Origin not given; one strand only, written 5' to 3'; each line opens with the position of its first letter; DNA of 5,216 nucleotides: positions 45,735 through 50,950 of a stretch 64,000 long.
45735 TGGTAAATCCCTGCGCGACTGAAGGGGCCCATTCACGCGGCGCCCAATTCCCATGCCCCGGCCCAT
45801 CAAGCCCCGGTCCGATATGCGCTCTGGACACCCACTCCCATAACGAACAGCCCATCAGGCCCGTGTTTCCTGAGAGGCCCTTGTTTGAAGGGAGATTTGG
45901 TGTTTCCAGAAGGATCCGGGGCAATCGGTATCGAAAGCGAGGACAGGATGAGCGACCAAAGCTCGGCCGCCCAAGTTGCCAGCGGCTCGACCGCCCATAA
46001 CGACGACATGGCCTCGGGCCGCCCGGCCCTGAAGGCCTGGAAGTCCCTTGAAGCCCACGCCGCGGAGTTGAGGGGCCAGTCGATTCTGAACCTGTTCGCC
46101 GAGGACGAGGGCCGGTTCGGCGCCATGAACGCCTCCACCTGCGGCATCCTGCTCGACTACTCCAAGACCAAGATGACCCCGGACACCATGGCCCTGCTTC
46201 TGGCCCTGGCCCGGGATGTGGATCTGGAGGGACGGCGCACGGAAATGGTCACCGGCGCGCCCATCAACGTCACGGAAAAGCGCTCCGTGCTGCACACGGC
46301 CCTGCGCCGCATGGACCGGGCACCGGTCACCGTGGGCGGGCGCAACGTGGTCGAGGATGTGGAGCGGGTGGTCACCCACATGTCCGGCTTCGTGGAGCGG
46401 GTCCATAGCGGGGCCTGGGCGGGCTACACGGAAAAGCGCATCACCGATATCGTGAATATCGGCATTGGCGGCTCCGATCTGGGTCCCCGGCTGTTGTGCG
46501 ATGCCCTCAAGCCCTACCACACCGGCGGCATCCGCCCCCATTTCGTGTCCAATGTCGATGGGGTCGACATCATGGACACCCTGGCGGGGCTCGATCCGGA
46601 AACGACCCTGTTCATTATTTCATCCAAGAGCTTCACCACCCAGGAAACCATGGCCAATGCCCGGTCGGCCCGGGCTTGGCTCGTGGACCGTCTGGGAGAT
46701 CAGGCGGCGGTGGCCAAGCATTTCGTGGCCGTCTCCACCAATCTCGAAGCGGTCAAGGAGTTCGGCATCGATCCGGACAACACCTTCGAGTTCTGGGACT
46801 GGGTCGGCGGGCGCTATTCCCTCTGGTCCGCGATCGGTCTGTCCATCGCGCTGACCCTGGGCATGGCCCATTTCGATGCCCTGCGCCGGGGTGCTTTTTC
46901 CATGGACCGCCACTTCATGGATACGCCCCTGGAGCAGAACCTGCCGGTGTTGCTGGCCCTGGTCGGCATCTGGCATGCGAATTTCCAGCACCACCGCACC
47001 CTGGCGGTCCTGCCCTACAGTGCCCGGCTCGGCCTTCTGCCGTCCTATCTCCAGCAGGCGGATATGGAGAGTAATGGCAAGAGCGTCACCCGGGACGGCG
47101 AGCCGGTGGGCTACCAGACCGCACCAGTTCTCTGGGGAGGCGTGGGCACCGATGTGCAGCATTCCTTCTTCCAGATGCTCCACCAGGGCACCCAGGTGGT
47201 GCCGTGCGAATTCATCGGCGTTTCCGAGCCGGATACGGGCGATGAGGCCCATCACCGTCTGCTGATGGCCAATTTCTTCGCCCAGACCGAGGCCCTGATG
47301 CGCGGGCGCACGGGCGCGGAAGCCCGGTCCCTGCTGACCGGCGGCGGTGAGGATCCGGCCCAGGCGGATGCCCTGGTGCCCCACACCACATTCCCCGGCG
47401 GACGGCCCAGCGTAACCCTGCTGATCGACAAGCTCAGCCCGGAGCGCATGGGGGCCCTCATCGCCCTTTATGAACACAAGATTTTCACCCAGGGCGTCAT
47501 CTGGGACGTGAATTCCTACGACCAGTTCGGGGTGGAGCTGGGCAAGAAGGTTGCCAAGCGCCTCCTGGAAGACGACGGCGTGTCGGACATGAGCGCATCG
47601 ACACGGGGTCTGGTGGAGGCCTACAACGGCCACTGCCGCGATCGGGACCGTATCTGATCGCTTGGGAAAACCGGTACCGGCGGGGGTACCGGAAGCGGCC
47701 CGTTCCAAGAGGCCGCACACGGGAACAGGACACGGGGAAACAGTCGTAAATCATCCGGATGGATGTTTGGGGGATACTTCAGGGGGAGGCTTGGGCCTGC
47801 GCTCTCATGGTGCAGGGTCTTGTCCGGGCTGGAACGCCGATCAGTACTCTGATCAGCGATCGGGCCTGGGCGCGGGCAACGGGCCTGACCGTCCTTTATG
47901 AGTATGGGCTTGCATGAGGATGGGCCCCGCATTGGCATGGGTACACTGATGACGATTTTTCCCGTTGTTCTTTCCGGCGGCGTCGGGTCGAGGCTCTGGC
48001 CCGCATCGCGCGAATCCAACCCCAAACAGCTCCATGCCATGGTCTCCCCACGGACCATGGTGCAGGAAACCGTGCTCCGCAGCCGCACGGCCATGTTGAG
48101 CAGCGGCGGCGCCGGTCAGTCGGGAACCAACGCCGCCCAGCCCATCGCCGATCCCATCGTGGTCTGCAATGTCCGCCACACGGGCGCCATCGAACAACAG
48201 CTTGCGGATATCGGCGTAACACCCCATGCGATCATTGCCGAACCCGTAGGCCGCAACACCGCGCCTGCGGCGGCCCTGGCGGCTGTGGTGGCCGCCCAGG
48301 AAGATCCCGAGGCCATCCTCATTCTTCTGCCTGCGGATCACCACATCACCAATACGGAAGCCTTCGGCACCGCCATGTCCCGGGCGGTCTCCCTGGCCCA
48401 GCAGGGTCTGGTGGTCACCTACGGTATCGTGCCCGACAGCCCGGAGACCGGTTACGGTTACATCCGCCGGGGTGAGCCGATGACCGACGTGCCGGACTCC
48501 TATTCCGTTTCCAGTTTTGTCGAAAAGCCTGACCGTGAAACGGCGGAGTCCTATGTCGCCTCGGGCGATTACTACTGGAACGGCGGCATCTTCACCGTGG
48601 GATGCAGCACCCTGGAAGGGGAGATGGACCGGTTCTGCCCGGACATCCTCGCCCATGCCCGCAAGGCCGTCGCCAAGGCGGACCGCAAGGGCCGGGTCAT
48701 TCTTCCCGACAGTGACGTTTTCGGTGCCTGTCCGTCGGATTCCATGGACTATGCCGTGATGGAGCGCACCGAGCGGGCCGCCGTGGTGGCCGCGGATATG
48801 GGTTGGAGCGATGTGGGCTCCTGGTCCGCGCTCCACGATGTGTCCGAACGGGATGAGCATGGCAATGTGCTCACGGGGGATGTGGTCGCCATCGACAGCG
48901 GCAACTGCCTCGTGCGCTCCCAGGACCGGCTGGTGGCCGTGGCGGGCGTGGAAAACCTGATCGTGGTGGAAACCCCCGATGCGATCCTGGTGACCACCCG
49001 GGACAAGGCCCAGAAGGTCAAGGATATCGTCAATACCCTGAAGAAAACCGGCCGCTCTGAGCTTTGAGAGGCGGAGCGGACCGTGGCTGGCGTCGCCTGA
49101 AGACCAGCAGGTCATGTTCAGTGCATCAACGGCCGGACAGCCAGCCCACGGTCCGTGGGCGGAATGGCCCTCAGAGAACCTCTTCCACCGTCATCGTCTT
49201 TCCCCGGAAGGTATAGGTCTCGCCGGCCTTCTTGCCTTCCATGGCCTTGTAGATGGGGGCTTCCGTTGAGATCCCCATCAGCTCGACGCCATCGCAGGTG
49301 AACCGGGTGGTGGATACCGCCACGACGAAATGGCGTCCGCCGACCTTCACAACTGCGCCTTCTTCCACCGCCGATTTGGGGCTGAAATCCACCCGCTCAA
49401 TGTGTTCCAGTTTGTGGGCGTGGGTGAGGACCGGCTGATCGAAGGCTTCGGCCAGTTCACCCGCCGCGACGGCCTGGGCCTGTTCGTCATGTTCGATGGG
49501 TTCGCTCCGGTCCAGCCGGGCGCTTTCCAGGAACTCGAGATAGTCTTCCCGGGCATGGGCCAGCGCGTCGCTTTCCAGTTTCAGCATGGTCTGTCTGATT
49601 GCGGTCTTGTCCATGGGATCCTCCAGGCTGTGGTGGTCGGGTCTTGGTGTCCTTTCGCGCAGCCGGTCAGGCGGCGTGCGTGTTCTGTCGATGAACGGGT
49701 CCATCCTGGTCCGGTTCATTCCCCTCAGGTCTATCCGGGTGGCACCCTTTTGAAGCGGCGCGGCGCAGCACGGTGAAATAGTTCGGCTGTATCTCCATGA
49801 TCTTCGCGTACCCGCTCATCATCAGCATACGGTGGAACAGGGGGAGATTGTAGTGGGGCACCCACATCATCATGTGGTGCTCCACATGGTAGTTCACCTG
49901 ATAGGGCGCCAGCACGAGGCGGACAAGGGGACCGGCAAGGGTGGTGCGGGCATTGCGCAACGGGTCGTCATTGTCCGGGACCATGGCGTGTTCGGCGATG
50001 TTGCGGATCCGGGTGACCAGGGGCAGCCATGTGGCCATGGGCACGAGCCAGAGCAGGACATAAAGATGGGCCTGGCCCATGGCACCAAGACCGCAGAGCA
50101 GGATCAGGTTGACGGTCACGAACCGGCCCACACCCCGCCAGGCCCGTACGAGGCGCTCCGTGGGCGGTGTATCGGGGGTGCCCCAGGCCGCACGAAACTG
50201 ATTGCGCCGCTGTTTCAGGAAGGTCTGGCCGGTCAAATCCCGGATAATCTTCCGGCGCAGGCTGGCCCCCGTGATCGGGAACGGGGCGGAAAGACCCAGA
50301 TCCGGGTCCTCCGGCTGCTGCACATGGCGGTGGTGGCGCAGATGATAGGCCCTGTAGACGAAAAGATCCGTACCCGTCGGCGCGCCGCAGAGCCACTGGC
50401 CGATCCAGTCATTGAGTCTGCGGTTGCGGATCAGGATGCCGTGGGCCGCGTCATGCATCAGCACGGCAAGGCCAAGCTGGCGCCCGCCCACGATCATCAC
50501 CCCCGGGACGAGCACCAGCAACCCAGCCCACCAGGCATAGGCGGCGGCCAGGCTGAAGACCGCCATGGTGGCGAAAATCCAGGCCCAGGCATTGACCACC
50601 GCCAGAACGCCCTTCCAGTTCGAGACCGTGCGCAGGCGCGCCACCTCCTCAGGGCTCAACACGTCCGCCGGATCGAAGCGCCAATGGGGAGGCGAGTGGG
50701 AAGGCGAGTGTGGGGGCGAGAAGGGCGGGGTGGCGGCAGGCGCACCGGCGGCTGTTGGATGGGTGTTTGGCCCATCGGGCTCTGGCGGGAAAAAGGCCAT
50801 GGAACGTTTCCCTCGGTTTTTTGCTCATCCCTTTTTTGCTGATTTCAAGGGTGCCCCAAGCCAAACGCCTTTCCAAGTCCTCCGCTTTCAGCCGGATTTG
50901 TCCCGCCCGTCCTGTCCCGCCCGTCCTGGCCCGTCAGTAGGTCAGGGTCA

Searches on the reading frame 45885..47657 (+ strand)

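Call 41: search_protein_families(library=pfam, proteins=[window:45885-47657:+], max_evalue=0.001)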
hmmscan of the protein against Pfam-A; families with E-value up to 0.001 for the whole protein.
window:45885-47657:+ (590 aa): 1 family
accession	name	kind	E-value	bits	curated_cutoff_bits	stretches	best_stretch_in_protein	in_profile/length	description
PF00342.24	PGI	-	3.9e-200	666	22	1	91-577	1-486/486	Phosphoglucose isomerase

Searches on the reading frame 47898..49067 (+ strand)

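Call 41: search_protein_families(library=pfam, proteins=[window:47898-49067:+], max_evalue=0.001)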
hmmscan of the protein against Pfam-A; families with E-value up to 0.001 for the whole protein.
window:47898-49067:+ (389 aa): 2 families
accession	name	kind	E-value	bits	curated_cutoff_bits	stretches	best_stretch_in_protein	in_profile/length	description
PF00483.29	NTP_transferase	-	1.9e-45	155.8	21.2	2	80-320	43-243/245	Nucleotidyl transferase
PF22640.1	ManC_GMP_beta-helix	-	2.6e-19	69.3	27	1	327-381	1-55/55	MannoseP isomerase/GMP-like beta-helix domain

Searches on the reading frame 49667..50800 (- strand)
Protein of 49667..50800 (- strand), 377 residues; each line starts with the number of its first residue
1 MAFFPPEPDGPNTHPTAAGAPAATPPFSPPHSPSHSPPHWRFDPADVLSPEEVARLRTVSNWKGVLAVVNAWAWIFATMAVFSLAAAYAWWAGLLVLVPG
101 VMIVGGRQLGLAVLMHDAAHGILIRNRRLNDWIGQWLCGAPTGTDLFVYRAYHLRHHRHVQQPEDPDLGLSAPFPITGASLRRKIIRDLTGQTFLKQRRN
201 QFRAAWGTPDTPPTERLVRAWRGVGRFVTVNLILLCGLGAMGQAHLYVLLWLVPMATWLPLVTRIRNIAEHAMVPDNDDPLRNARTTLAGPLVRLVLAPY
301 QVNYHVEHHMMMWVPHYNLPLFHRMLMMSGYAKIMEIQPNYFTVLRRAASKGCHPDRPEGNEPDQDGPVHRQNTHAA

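Call 41: search_protein_families(library=pfam, proteins=[window:49667-50800:-], max_evalue=0.001)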
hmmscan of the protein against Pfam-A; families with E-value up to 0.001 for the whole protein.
window:49667-50800:- (377 aa): 1 family
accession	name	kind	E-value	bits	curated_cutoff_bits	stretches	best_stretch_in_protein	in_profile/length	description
PF00487.30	FA_desaturase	-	6.1e-41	141.3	29.7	1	94-326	3-238/253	Fatty acid desaturase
